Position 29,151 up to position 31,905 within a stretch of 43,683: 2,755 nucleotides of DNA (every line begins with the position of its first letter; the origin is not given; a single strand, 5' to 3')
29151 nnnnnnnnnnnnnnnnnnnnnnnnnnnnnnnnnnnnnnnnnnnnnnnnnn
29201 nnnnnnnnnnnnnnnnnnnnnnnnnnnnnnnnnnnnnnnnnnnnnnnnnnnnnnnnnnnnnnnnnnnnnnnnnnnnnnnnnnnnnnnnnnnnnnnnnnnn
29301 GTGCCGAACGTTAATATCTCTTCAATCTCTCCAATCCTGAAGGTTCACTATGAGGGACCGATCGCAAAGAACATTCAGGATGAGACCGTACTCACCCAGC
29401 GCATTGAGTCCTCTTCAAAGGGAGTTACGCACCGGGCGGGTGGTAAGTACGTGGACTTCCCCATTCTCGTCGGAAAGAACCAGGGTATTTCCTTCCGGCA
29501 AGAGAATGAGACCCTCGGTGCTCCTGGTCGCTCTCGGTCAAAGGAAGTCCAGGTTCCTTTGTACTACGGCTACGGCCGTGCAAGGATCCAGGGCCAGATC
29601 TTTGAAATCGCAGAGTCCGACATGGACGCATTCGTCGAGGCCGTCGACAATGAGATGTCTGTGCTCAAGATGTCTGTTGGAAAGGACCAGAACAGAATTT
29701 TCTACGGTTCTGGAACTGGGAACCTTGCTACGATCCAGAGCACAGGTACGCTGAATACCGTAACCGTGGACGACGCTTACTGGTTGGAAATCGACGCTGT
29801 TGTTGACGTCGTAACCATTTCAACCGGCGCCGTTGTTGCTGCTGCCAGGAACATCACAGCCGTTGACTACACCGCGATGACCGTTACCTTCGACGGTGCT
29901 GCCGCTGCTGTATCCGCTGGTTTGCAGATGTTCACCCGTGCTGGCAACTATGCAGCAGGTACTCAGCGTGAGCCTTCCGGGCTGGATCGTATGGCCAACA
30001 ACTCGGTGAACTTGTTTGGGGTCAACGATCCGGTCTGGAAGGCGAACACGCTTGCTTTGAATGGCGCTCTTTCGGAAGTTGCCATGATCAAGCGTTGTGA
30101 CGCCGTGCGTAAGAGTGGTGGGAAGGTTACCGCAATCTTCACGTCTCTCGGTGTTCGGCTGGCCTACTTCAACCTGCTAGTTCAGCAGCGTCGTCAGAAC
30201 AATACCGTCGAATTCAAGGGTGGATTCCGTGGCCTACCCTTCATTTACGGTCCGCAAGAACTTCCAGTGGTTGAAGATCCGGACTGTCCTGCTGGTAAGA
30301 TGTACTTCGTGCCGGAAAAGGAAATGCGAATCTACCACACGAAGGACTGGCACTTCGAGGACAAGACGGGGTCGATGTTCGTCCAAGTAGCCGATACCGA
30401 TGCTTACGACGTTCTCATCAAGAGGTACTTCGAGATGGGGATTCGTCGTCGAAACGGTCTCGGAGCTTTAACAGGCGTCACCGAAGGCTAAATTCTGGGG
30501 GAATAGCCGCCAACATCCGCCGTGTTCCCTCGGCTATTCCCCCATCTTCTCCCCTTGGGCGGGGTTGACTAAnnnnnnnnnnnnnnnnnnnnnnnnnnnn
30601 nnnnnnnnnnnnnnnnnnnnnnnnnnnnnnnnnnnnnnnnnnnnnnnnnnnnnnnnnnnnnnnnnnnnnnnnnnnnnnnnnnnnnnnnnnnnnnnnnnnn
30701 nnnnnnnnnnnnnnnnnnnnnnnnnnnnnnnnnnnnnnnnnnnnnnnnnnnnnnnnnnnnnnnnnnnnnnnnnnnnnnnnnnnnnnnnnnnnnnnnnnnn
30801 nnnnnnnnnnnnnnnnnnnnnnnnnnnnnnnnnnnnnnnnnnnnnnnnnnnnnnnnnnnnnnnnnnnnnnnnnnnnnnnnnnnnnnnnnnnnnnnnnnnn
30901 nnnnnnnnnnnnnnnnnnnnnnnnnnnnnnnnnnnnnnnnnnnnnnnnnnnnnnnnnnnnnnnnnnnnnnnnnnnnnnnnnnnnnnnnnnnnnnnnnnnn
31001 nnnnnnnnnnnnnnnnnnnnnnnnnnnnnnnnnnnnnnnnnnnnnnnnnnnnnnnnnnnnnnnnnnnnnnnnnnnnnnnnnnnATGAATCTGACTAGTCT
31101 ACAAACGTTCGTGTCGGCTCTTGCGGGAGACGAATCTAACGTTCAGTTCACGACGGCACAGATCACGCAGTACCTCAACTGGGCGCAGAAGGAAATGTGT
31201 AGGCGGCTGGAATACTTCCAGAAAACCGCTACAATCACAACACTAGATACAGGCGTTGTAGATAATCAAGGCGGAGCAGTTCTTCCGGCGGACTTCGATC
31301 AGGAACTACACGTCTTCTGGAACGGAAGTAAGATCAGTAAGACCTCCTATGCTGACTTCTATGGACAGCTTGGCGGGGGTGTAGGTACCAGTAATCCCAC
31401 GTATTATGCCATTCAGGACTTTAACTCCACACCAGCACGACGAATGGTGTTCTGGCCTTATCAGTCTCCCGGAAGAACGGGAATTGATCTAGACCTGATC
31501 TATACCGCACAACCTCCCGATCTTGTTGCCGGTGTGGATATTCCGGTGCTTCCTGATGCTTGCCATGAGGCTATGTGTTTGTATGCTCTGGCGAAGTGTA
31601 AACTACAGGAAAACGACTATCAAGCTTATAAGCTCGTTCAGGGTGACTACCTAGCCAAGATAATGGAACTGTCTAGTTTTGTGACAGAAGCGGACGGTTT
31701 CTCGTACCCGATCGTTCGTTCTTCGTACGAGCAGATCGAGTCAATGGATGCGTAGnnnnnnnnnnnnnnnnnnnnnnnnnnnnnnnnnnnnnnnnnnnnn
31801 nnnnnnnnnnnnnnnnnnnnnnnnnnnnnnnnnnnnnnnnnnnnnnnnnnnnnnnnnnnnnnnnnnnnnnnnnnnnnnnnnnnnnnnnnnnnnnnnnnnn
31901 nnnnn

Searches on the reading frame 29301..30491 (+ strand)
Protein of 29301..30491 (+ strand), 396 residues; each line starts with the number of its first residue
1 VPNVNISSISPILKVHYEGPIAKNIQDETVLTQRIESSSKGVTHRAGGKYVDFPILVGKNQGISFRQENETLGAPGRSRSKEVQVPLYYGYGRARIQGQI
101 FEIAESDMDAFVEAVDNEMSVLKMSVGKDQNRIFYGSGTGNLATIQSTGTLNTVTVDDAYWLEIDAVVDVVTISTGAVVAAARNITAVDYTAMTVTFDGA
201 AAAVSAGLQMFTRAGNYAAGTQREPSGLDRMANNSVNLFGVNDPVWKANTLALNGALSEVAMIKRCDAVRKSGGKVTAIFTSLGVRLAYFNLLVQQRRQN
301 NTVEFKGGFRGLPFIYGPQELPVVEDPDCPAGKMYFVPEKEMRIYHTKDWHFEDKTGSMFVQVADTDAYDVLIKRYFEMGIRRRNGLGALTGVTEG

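Call 20: search_protein_families(library=phrogs, proteins=[window:29301-30491:+], max_evalue=0.001)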
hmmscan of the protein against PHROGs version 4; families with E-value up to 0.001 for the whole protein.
window:29301-30491:+ (396 aa): 2 families
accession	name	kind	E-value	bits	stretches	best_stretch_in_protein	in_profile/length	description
phrog_14242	-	head and packaging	4.2e-73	247.3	1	6-395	5-390/396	major head protein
phrog_9953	-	head and packaging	2.2e-06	28.3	1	271-391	207-327/329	major head protein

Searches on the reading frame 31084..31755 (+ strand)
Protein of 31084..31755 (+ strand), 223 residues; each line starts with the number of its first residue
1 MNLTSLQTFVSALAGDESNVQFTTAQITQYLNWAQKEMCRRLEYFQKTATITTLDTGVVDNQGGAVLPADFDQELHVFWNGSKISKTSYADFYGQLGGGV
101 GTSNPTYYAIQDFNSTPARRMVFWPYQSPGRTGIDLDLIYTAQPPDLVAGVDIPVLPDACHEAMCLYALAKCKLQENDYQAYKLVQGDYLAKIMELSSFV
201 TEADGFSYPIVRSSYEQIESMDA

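Call 42: search_protein_families(library=pfam, proteins=[window:31084-31755:+], max_evalue=0.01)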
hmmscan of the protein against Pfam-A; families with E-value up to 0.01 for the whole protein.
window:31084-31755:+ (223 aa): 1 family
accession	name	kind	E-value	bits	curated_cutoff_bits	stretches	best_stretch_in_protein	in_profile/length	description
PF24175.2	SU10_adaptor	-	1.4e-20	75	27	1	1-193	1-178/194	SU10 adaptor protein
